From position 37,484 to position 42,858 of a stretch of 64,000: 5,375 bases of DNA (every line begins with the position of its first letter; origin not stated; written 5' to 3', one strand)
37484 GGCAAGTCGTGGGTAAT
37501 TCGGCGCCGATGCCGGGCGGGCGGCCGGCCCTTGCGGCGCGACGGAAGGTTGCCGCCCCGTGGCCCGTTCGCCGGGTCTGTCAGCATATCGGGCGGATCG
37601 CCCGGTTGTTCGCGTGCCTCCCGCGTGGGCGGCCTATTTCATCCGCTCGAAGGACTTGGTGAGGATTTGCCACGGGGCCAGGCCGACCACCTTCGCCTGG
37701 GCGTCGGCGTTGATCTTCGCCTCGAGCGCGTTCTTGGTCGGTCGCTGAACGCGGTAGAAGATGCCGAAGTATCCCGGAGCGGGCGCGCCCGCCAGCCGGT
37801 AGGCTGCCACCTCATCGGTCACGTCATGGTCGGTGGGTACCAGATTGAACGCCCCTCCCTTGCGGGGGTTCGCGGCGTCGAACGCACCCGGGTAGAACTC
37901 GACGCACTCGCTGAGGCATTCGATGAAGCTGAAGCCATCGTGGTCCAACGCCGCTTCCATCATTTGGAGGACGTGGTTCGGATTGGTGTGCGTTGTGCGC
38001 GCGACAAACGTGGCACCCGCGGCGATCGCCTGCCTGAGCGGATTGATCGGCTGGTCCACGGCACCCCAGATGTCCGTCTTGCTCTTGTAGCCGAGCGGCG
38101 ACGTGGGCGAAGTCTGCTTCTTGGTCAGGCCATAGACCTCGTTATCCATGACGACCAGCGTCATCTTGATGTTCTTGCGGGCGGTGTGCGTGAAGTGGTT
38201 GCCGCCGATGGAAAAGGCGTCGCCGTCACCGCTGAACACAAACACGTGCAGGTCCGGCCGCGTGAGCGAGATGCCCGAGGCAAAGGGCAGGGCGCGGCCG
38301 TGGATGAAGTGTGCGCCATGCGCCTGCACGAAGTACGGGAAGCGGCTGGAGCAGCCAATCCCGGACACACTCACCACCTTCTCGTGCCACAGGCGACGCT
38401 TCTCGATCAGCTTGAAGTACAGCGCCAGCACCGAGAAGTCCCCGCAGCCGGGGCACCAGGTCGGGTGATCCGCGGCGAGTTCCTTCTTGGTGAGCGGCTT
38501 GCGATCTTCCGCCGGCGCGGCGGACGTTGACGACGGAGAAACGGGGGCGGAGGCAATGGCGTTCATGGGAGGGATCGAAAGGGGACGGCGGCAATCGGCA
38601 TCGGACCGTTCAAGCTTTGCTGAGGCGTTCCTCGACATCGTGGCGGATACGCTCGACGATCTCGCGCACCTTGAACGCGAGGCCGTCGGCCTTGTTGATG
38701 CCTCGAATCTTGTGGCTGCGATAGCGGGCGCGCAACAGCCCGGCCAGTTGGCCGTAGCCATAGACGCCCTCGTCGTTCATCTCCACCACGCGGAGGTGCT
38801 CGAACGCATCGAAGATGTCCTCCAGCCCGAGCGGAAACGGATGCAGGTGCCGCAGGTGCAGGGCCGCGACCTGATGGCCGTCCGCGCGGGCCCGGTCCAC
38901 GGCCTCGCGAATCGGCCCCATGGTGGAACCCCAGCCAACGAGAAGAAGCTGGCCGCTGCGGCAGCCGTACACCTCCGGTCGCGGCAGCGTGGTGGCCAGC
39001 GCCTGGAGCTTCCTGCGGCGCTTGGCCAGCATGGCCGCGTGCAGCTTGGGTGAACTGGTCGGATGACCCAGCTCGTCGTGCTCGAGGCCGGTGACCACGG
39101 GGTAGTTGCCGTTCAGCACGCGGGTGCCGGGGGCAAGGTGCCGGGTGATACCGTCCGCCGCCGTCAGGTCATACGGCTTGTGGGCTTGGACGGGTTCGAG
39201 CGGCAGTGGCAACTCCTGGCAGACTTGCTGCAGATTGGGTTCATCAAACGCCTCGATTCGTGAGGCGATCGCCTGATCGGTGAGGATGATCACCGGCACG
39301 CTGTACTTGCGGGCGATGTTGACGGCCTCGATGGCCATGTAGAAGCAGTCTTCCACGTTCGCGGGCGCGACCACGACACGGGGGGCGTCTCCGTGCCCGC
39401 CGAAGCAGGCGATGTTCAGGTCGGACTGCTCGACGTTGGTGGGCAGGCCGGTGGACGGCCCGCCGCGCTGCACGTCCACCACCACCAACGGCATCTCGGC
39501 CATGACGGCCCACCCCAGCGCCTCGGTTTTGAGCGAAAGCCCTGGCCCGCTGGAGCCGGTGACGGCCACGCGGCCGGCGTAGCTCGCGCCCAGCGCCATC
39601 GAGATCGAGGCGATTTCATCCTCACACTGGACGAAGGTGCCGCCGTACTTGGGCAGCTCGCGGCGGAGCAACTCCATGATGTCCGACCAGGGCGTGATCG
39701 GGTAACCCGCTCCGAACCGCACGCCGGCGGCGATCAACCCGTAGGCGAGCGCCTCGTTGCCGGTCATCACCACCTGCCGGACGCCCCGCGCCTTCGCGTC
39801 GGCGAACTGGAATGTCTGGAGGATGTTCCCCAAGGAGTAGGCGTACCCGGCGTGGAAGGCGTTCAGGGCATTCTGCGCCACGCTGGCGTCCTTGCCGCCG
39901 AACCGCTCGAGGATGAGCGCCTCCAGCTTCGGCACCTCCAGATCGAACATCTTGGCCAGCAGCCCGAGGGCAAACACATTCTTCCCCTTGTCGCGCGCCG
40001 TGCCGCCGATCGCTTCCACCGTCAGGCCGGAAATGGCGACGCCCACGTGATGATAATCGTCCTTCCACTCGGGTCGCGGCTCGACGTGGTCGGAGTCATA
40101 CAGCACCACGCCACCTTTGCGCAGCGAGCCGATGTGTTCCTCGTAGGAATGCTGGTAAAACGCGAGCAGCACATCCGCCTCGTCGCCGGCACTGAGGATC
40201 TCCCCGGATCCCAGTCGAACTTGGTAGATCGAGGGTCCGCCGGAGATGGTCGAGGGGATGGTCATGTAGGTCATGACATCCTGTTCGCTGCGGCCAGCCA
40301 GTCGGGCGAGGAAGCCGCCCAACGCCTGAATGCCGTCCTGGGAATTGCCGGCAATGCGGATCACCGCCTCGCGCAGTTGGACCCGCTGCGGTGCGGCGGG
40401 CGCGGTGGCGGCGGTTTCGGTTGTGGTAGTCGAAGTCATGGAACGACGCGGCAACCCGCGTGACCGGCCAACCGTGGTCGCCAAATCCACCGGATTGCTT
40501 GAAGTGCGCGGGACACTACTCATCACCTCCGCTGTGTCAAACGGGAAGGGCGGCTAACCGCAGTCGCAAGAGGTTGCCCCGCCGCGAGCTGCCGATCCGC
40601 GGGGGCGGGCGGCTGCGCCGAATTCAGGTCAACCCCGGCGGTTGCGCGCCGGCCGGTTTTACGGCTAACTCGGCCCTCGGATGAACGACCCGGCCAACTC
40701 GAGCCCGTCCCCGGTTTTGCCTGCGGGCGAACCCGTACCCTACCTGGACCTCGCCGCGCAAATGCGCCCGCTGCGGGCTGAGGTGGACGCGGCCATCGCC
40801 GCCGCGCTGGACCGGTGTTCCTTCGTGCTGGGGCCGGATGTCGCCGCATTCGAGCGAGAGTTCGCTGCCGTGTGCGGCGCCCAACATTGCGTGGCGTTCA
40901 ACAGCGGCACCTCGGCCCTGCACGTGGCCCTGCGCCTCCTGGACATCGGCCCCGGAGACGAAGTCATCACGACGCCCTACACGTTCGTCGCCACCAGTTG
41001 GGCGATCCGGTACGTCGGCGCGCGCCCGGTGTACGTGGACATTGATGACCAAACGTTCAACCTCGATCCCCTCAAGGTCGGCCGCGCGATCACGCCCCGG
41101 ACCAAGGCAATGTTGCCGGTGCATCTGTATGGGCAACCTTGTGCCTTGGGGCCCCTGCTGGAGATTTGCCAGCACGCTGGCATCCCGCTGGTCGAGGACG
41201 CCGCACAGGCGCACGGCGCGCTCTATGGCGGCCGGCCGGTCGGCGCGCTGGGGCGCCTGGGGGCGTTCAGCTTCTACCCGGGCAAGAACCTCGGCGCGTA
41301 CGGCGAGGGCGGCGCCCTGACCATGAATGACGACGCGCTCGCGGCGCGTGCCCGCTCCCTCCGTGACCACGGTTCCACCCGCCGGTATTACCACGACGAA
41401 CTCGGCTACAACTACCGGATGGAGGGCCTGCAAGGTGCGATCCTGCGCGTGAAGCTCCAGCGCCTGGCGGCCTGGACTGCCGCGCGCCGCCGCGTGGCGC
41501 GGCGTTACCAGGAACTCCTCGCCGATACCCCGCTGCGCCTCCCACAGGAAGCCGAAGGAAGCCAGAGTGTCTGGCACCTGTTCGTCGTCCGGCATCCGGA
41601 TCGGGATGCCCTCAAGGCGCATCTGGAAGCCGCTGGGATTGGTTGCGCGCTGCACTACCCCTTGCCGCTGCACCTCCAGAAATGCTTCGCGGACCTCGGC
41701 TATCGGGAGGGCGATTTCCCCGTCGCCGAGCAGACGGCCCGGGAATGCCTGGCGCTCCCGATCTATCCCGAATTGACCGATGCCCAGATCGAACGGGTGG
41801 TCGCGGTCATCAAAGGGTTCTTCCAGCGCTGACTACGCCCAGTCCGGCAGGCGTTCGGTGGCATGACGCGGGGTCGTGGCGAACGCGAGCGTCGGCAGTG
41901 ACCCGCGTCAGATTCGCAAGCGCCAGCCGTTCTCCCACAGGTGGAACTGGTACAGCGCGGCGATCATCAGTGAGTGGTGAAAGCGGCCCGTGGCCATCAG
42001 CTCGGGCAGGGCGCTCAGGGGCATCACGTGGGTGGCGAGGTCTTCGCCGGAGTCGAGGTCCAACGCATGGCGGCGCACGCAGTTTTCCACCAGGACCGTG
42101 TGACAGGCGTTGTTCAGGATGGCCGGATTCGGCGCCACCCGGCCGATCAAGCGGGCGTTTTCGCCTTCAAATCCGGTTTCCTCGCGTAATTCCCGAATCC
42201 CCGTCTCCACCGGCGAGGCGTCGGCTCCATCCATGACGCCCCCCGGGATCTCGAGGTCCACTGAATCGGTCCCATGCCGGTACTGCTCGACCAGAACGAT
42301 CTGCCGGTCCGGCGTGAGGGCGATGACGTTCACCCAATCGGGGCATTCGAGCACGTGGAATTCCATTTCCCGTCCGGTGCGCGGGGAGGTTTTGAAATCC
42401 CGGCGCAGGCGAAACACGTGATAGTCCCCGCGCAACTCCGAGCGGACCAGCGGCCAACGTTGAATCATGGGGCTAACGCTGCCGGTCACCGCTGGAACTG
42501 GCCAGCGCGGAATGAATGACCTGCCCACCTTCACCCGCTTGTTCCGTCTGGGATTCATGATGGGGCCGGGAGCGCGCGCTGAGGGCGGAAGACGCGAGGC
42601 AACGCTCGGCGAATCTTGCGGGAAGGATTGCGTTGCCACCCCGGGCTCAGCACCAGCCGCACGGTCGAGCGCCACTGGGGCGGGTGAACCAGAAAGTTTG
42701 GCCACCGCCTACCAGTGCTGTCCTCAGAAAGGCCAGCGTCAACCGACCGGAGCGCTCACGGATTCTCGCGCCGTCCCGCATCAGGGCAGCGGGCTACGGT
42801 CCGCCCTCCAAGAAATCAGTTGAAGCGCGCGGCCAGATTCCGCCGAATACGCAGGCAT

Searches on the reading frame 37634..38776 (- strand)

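Call 22: search_protein_families(library=pfam, proteins=[window:37634-38776:-], max_evalue=0.001)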
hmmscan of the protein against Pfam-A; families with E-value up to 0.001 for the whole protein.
window:37634-38776:- (380 aa): 1 family
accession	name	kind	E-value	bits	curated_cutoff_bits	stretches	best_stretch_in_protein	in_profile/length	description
PF02775.26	TPP_enzyme_C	-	1.1e-29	103.6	21.9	1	140-287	2-151/151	Thiamine pyrophosphate enzyme, C-terminal TPP binding domain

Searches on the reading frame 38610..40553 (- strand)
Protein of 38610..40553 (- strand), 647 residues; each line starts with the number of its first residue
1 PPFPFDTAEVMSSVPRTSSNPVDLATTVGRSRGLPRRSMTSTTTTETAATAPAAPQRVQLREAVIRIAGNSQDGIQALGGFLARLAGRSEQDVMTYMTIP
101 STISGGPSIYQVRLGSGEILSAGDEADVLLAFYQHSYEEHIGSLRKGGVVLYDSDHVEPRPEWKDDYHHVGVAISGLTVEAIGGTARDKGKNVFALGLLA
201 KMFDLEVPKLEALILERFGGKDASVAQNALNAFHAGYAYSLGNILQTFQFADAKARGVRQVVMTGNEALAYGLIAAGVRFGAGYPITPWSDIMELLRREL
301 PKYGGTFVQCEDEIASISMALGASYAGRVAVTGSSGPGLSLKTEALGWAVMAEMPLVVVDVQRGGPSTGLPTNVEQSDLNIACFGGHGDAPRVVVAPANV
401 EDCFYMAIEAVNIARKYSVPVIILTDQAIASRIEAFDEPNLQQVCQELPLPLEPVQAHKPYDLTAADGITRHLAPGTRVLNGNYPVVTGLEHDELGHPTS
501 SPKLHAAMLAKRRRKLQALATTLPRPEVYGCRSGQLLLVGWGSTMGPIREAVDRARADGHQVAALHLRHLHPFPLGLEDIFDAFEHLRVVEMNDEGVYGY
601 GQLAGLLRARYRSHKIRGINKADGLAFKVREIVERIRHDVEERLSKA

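Call 83: search_protein_families(library=pfam, proteins=[window:38610-40553:-], max_evalue=0.0001)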
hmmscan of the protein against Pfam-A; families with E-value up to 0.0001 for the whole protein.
window:38610-40553:- (647 aa): 4 families
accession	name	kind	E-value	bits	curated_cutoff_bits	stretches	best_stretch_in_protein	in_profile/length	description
PF01855.24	POR_N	-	6.9e-56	190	27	1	272-503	2-223/231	Pyruvate flavodoxin/ferredoxin oxidoreductase, thiamine diP-bdg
PF01558.24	POR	-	2.1e-28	100.1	27.4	1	73-238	3-173/173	Pyruvate ferredoxin/flavodoxin oxidoreductase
PF17147.9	PFOR_II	-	1.5e-08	35.4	27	1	537-631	4-101/102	Pyruvate:ferredoxin oxidoreductase core domain II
PF02776.23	TPP_enzyme_N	-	3.2e-08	33.8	26.8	1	263-376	1-111/119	Thiamine pyrophosphate enzyme, N-terminal TPP binding domain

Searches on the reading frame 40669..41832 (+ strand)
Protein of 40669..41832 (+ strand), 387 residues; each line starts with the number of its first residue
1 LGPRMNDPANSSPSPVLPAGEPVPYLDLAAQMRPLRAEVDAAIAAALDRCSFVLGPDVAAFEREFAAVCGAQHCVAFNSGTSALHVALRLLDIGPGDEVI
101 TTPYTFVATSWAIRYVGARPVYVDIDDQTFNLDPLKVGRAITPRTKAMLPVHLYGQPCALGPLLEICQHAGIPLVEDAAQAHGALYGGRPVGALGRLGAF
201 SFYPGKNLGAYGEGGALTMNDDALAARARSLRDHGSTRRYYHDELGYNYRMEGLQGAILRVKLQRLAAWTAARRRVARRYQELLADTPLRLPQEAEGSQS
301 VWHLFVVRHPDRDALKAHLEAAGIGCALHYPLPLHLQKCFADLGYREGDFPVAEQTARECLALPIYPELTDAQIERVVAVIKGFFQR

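Call 83: search_protein_families(library=pfam, proteins=[window:40669-41832:+], max_evalue=0.0001)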
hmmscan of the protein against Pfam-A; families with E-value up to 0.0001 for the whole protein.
window:40669-41832:+ (387 aa): 4 families
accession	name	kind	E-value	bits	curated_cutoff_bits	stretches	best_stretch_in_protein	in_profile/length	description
PF01041.23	DegT_DnrJ_EryC1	-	1.5e-124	416.4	19.8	1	37-381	5-359/360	DegT/DnrJ/EryC1/StrS aminotransferase family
PF01053.26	Cys_Met_Meta_PP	-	2.8e-07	29.9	27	1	56-148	52-141/381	Cys/Met metabolism PLP-dependent enzyme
PF00155.27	Aminotran_1_2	-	2.2e-06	27.5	19.7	1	34-283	18-286/361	Aminotransferase class I and II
PF01212.27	Beta_elim_lyase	-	9.8e-05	22.2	27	0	35-229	11-221/288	Beta-eliminating lyase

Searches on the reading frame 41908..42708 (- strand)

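Call 83: search_protein_families(library=pfam, proteins=[window:41908-42708:-], max_evalue=0.0001)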
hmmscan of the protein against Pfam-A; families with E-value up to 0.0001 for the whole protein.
window:41908-42708:- (266 aa): 1 family
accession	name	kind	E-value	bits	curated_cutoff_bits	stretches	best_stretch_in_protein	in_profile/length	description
PF00293.34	NUDIX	-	9.8e-11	42.2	21.1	1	126-238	6-120/134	NUDIX domain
